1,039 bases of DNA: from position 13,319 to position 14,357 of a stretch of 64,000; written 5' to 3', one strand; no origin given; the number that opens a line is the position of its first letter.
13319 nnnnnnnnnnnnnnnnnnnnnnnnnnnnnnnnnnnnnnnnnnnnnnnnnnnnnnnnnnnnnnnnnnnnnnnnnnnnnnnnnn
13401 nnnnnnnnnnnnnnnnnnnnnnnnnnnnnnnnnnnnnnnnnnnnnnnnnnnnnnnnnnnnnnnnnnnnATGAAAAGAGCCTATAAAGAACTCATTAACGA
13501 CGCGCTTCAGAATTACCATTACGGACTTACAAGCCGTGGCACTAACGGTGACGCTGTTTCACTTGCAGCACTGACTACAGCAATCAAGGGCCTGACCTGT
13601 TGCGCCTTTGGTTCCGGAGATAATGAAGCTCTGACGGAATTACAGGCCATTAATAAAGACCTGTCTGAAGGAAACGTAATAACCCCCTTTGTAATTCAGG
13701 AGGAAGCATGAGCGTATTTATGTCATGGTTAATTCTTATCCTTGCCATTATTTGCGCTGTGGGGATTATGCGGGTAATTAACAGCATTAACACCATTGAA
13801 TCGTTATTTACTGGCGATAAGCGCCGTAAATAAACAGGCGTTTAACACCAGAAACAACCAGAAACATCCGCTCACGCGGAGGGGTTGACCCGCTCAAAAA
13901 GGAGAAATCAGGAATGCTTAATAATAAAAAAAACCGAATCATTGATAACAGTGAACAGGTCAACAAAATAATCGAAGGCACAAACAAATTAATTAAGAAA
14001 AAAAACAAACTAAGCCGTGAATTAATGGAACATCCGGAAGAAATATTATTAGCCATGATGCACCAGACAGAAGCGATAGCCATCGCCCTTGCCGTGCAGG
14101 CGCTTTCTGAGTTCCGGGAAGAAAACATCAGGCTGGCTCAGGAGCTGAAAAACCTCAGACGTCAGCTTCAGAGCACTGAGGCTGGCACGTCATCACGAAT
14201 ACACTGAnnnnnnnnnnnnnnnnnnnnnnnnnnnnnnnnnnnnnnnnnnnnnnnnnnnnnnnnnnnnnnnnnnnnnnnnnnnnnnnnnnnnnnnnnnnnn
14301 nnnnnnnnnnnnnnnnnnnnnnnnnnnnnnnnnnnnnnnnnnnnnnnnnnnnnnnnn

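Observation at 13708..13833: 41-aa hydrophobic peptide with strong Shine-Dalgarno, below the ORF track cutoff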

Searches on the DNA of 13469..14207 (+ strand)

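Call 3: search_dna_similar(query=window:13469-14207:+, collection=ecoli_genomes, mode=near, max_rows=20)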
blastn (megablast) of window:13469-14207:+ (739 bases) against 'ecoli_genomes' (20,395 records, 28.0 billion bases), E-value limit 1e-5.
Records with a match: 26; places in all: 26; records where one place covers at least 80% of the query: 26.
Genomes with a match: 26 of 5426; with a place that covers at least 80% of the query: 26. Places per genome that has any: lowest 1, median 1, highest 1. On chromosomes: 26 places; on plasmids: 0.
Best place of each record, by identity: >=99% 25; 95-99% 1.
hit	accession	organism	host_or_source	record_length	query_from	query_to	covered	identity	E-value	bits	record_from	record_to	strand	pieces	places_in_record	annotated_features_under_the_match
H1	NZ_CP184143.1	Escherichia coli strain F11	Homo sapiens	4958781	1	739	100%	100.0%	0e+0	1375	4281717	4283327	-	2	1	IS5 family transposase | DUF4754 family protein | hypothetical protein (x2)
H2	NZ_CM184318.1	Escherichia coli strain F11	food animal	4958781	1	739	100%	100.0%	0e+0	1375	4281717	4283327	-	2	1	IS5 family transposase | DUF4754 family protein | hypothetical protein (x2)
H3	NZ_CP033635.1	Escherichia coli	chicken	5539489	1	739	100%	100.0%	0e+0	1365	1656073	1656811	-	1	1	hypothetical protein (x2) | DUF4754 family protein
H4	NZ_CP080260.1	Escherichia coli strain 135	Chicken fecal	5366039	1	739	100%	100.0%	0e+0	1365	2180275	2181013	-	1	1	hypothetical protein (x2) | DUF4754 family protein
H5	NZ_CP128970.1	Escherichia coli strain TUM1886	missing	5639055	1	739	100%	100.0%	0e+0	1365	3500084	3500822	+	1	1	hypothetical protein (x2) | DUF4754 family protein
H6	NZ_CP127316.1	Escherichia coli strain Ch1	Gallus gallus domesticus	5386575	1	739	100%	100.0%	0e+0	1365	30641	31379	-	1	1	hypothetical protein (x2) | DUF4754 family protein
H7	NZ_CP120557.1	Escherichia coli strain B771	Homo sapiens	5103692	1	739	100%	100.0%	0e+0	1365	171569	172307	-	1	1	hypothetical protein (x2) | DUF4754 family protein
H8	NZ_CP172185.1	Escherichia coli strain GF60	chicken meat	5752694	1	739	100%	100.0%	0e+0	1365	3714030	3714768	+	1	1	hypothetical protein (x2) | DUF4754 family protein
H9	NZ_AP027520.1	Escherichia coli strain LR-31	Homo sapiens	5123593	1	739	100%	100.0%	0e+0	1365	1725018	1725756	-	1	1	hypothetical protein (x2) | DUF4754 family protein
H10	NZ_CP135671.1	Escherichia coli strain TUM9803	missing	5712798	1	739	100%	100.0%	0e+0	1365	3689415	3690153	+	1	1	hypothetical protein (x2) | DUF4754 family protein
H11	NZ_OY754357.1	Escherichia coli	-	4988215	1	739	100%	100.0%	0e+0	1365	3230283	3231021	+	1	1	hypothetical protein (x2) | DUF4754 family protein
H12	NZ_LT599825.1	Escherichia coli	-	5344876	1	739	100%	100.0%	0e+0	1365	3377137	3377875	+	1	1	hypothetical protein (x2) | DUF4754 family protein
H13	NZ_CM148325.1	Escherichia coli strain 24A16CRGN010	Homo sapiens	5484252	1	739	100%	99.9%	0e+0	1360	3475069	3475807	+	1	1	hypothetical protein (x2) | DUF4754 family protein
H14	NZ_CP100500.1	Escherichia coli strain LH50-c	Gallus gallus domesticus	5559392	1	739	100%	99.7%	0e+0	1354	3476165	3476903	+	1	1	hypothetical protein (x2) | DUF4754 family protein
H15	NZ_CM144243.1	Escherichia coli strain DG341-1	chicken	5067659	1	739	100%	99.7%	0e+0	1354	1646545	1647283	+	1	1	hypothetical protein (x2) | DUF4754 family protein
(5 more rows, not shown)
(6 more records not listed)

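Call 4: search_dna_similar(query=window:13469-14207:+, collection=phages, mode=distant, max_rows=20)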
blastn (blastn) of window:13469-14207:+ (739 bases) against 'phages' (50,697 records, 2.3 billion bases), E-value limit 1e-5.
No match.

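Call 5: get_annotated_region(hit=H3, flank=12000)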
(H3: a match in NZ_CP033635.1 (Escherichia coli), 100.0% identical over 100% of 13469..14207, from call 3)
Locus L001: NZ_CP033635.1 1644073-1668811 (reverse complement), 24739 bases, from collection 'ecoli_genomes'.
description: Escherichia coli isolate ECCNB12-2 chromosome, complete genome
organism: Escherichia coli (NCBI taxid 562)
replicon: chromosome; assembly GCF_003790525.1
host: -; source: chicken; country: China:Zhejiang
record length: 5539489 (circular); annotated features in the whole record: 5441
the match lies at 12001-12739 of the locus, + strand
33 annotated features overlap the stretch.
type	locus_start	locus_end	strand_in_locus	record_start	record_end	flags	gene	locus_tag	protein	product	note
CDS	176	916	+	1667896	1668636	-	pflA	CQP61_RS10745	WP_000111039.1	pyruvate formate lyase 1-activating protein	-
CDS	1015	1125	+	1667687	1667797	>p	-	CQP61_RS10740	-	hypothetical protein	incomplete; partial in the middle of a contig; missing N-terminus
CDS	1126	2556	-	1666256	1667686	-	ycaM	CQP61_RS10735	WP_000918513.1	APC family permease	-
CDS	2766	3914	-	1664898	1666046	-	ycaD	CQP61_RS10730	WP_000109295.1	MFS transporter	-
CDS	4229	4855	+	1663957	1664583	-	ycaC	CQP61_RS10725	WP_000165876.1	isochorismate family cysteine hydrolase YcaC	-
CDS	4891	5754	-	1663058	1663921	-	dmsC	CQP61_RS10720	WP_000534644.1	dimethyl sulfoxide reductase anchor subunit DmsC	-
CDS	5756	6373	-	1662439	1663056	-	dmsB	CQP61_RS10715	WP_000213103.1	dimethylsulfoxide reductase iron-sulfur subunit DmsB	-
CDS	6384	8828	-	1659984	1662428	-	dmsA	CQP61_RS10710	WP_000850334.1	dimethylsulfoxide reductase subunit A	-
CDS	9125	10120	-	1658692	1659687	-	-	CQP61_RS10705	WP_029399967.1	phage integrase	-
CDS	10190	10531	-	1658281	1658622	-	-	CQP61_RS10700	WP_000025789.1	helix-turn-helix domain-containing protein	-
CDS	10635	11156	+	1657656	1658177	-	-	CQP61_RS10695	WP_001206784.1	Cox family DNA-binding protein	-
CDS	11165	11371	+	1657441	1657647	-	-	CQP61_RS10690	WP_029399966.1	hypothetical protein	-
CDS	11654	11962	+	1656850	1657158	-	-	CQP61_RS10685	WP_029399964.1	DUF4761 family protein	-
CDS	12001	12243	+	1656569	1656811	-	-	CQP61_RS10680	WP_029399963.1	DUF4754 family protein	-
CDS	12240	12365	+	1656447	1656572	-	-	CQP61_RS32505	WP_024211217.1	hypothetical protein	-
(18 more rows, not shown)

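Call 63: search_dna_similar(query=L002:2692-3130:+, collection=ecoli_genomes, mode=near, max_rows=5)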
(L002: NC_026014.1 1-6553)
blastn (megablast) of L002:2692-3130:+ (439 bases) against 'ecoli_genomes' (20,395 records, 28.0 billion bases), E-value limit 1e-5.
Records with a match: 1364; places in all: 1513; records where one place covers at least 80% of the query: 1330.
Genomes with a match: 1363 of 5426; with a place that covers at least 80% of the query: 1329. Places per genome that has any: lowest 1, median 1, highest 3. On chromosomes: 1511 places; on plasmids: 2.
Best place of each record, by identity: >=99% 25; 95-99% 561; 90-95% 748; 80-90% 30.
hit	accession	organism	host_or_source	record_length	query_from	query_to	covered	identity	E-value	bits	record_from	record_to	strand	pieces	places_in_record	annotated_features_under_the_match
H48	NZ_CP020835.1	Escherichia coli strain CFSAN051542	blue cheese in wax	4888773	1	439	100%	100.0%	0e+0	811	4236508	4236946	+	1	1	DUF4754 family protein | hypothetical protein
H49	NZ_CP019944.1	Escherichia coli strain DSM 103246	chicken carcass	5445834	1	439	100%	100.0%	0e+0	811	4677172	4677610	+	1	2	DUF4754 family protein | hypothetical protein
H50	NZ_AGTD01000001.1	Escherichia coli UMNF18 strain UMNF18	porcine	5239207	1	439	100%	100.0%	0e+0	811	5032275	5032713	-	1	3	DUF4754 family protein | hypothetical protein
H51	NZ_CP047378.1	Escherichia coli strain CAU16175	swine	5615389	1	439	100%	100.0%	0e+0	811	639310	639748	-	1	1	DUF4754 family protein | hypothetical protein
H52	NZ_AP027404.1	Escherichia coli strain EC416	Sus scrofa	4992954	1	439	100%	100.0%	0e+0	811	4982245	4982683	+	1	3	DUF4754 family protein | hypothetical protein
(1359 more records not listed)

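Call 64: search_dna_similar(query=L011:5762-6205:+, collection=ecoli_genomes, mode=near, max_rows=5)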
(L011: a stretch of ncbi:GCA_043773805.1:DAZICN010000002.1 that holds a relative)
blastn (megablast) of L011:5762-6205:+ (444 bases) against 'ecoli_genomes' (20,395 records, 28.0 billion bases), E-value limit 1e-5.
Records with a match: 18; places in all: 24; records where one place covers at least 80% of the query: 14.
Genomes with a match: 18 of 5426; with a place that covers at least 80% of the query: 14. Places per genome that has any: lowest 1, median 1, highest 2. On chromosomes: 24 places; on plasmids: 0.
Best place of each record, by identity: >=99% 10; 95-99% 2; 80-90% 6.
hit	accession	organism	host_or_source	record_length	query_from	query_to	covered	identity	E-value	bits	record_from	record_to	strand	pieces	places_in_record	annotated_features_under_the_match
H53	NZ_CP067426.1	Escherichia coli O22:H8 strain 154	Rectal swab of live bovine cattle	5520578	1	444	100%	100.0%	0e+0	821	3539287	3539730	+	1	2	DUF4754 family protein | hypothetical protein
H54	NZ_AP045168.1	Escherichia coli strain JNEC-KY172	Homo sapiens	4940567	1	444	100%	100.0%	0e+0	821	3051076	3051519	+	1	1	DUF4754 family protein | hypothetical protein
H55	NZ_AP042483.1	Escherichia coli strain OkiPb01677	bovine feces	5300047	1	444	100%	100.0%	0e+0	821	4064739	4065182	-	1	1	DUF4754 family protein | hypothetical protein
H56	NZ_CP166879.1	Escherichia coli strain 48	Fecal sample from a deer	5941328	1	444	100%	99.8%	0e+0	815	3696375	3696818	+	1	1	DUF4754 family protein | hypothetical protein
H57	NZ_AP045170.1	Escherichia coli strain JNEC-KY174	Homo sapiens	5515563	1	444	100%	99.5%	0e+0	809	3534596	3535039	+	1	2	DUF4754 family protein | hypothetical protein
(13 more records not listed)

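Call 76: search_dna_similar(query=L002:2692-3130:+, collection=ecoli_genomes, mode=near, max_rows=60, rows=spread)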
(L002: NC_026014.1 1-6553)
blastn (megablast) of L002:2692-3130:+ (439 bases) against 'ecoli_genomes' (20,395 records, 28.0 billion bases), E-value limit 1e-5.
Records with a match: 1364; places in all: 1513; records where one place covers at least 80% of the query: 1330.
Genomes with a match: 1363 of 5426; with a place that covers at least 80% of the query: 1329. Places per genome that has any: lowest 1, median 1, highest 3. On chromosomes: 1511 places; on plasmids: 2.
Best place of each record, by identity: >=99% 25; 95-99% 561; 90-95% 748; 80-90% 30.
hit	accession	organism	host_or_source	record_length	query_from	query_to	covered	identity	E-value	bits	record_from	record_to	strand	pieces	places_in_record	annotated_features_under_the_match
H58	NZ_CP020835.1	Escherichia coli strain CFSAN051542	blue cheese in wax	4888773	1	439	100%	100.0%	0e+0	811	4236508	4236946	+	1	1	DUF4754 family protein | hypothetical protein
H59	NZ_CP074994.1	Escherichia coli strain 8479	Homo sapiens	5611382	1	437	100%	99.1%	0e+0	785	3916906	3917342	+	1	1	DUF4754 family protein | hypothetical protein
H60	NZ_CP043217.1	Escherichia coli O80:H26 strain EC-107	chicken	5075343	1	437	100%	98.6%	0e+0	774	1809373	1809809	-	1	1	DUF4754 family protein | hypothetical protein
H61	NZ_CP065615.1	Escherichia coli strain FDAARGOS_943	missing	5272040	1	437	100%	98.2%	0e+0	763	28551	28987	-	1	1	DUF4754 family protein | hypothetical protein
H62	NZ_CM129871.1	Escherichia coli strain PCP07014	seawater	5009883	1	437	100%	98.2%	0e+0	763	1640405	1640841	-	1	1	DUF4754 family protein | hypothetical protein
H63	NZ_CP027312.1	Escherichia coli strain 2013C-3181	Homo sapiens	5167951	1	439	100%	97.5%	0e+0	750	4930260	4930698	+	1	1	DUF4754 family protein | hypothetical protein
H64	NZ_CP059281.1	Escherichia coli strain C9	water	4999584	1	437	100%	97.7%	0e+0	752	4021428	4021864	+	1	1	DUF4754 family protein | hypothetical protein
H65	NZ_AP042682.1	Escherichia coli strain OkiPb01713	bovine feces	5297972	1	437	100%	97.7%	0e+0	752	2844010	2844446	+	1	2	DUF4754 family protein | hypothetical protein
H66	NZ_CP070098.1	Escherichia coli strain FDAARGOS_1370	Homo sapiens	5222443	1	437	100%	97.7%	0e+0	750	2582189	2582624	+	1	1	DUF4754 family protein | hypothetical protein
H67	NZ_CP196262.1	Escherichia coli strain AH21E028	Homo sapiens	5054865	1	437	100%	97.7%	0e+0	750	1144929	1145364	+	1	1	DUF4754 family protein | hypothetical protein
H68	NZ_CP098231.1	Escherichia coli strain XJ34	bovine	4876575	1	437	100%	97.5%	0e+0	747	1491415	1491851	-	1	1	DUF4754 family protein | hypothetical protein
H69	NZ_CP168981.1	Escherichia coli strain UTAK-12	Veal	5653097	1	437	100%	97.3%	0e+0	741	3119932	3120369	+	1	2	DUF4754 family protein | hypothetical protein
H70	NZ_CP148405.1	Escherichia coli strain Z1323CEC0018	Chicken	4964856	1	437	100%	97.0%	0e+0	736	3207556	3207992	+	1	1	DUF4754 family protein | hypothetical protein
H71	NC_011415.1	Escherichia coli SE11 strain SE11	-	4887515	1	437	100%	96.6%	0e+0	725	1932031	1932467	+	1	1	DUF4754 family protein | hypothetical protein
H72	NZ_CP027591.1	Escherichia coli strain 2014C-3011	Homo sapiens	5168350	1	437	100%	96.3%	0e+0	719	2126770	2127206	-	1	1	DUF4754 family protein | hypothetical protein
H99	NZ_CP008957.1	Escherichia coli O157:H7 str. EDL933 strain EDL933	-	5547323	1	426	97%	93.9%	0e+0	643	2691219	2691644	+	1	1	DUF4754 family protein | hypothetical protein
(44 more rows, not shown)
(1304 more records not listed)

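Call 77: get_annotated_region(hit=H99, flank=3500)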
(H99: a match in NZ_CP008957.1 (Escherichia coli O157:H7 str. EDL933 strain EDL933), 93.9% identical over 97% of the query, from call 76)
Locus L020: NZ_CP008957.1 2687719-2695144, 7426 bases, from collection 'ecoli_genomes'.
description: Escherichia coli O157:H7 str. EDL933 chromosome, complete genome
organism: Escherichia coli O157:H7 str. EDL933 strain EDL933 (NCBI taxid 155864)
replicon: chromosome; assembly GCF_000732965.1
host: -; source: -; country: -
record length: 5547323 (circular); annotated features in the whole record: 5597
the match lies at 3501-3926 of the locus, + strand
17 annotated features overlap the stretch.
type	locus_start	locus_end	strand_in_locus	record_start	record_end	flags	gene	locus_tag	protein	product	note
CDS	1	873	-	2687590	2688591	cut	-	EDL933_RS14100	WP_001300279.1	phage integrase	-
CDS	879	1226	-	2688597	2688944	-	-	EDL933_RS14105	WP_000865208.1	DUF2511 domain-containing protein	-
CDS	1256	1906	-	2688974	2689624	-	-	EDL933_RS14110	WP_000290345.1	hypothetical protein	-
CDS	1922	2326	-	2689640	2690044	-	-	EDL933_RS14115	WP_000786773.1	transcriptional regulator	-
CDS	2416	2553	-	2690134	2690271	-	-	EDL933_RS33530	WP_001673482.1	hypothetical protein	-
CDS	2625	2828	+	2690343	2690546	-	-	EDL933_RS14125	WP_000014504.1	DNA-binding protein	-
CDS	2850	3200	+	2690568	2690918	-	-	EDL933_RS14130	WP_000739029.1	DUF4761 family protein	-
CDS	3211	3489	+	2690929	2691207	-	-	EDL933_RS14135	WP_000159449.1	hypothetical protein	-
CDS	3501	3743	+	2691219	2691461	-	-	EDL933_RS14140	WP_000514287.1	DUF4754 family protein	-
CDS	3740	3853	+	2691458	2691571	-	-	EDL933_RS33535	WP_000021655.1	hypothetical protein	-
CDS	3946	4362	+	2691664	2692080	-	-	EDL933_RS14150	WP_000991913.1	hypothetical protein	-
CDS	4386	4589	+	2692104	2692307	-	-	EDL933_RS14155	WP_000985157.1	hypothetical protein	-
CDS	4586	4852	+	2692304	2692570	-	-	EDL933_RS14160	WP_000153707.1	MarR family transcriptional regulator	-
CDS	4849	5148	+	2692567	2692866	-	-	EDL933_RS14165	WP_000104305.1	hypothetical protein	-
CDS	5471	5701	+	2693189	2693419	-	-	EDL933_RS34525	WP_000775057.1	derepression protein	-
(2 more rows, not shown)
